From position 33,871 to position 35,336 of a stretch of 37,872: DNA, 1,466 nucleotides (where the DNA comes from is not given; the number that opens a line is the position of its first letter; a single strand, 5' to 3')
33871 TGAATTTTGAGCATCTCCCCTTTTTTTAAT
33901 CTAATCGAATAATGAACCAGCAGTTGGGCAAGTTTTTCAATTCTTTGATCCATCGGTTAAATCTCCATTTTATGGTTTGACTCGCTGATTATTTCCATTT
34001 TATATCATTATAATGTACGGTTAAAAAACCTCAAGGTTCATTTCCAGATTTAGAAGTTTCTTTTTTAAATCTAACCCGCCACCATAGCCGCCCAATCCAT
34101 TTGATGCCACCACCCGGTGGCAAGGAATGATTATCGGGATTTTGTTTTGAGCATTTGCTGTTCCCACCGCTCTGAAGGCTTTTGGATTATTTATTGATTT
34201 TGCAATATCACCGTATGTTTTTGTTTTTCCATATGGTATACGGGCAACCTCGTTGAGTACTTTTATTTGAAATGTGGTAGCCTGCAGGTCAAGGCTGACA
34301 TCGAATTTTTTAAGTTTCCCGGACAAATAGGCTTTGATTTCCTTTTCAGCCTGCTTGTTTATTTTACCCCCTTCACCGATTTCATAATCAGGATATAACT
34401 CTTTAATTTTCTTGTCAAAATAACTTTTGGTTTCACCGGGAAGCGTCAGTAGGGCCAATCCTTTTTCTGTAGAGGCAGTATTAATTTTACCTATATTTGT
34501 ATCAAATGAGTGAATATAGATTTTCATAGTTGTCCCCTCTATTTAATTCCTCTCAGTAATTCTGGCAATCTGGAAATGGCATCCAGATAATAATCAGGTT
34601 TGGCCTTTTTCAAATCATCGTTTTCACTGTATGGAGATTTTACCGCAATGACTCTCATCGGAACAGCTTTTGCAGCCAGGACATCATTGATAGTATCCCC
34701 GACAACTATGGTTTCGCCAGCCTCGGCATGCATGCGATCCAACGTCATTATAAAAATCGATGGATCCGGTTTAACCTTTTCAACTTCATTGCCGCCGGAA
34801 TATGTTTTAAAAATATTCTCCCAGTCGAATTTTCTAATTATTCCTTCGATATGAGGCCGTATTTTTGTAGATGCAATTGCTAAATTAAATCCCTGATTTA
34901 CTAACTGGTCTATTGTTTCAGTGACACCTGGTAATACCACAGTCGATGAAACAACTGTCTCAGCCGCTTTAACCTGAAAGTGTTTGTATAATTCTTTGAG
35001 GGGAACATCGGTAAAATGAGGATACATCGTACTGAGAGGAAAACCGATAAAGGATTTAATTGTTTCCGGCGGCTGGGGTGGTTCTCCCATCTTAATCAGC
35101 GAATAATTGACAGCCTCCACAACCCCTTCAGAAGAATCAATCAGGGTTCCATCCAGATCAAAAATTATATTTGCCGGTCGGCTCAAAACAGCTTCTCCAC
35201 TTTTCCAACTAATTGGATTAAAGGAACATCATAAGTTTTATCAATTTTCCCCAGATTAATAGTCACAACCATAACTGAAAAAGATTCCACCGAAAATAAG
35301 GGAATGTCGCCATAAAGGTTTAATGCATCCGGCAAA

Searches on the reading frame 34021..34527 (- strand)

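Call 76: search_protein_families(library=pfam, proteins=[window:34021-34527:-], max_evalue=0.0001)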
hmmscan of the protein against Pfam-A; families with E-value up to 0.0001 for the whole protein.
window:34021-34527:- (168 aa): 1 family
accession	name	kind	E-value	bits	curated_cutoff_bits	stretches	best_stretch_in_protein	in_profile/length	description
PF01035.26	DNA_binding_1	-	2.1e-32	111.2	27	1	86-162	2-79/81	6-O-methylguanine DNA methyltransferase, DNA binding domain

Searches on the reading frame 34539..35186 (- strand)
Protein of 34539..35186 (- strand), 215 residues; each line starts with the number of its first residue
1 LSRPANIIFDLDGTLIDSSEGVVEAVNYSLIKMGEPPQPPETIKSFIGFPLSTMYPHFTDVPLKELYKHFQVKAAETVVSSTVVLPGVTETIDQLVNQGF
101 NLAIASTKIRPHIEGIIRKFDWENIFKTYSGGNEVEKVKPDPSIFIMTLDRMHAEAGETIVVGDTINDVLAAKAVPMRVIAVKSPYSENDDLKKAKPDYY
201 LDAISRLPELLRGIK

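Call 76: search_protein_families(library=pfam, proteins=[window:34539-35186:-], max_evalue=0.0001)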
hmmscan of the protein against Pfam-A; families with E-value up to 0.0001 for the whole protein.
window:34539-35186:- (215 aa): 4 families
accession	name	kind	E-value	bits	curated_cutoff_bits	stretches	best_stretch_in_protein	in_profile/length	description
PF13419.12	HAD_2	-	4.1e-38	131.7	23.8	1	7-182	1-178/178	Haloacid dehalogenase-like hydrolase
PF00702.32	Hydrolase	-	1.7e-25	91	26.4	1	7-174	4-189/191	haloacid dehalogenase-like hydrolase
PF13242.12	Hydrolase_like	-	4.6e-11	42.9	22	1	139-205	4-73/75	HAD-hyrolase-like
PF12710.13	HAD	-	6.2e-08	33.7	27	1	7-173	1-189/189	haloacid dehalogenase-like hydrolase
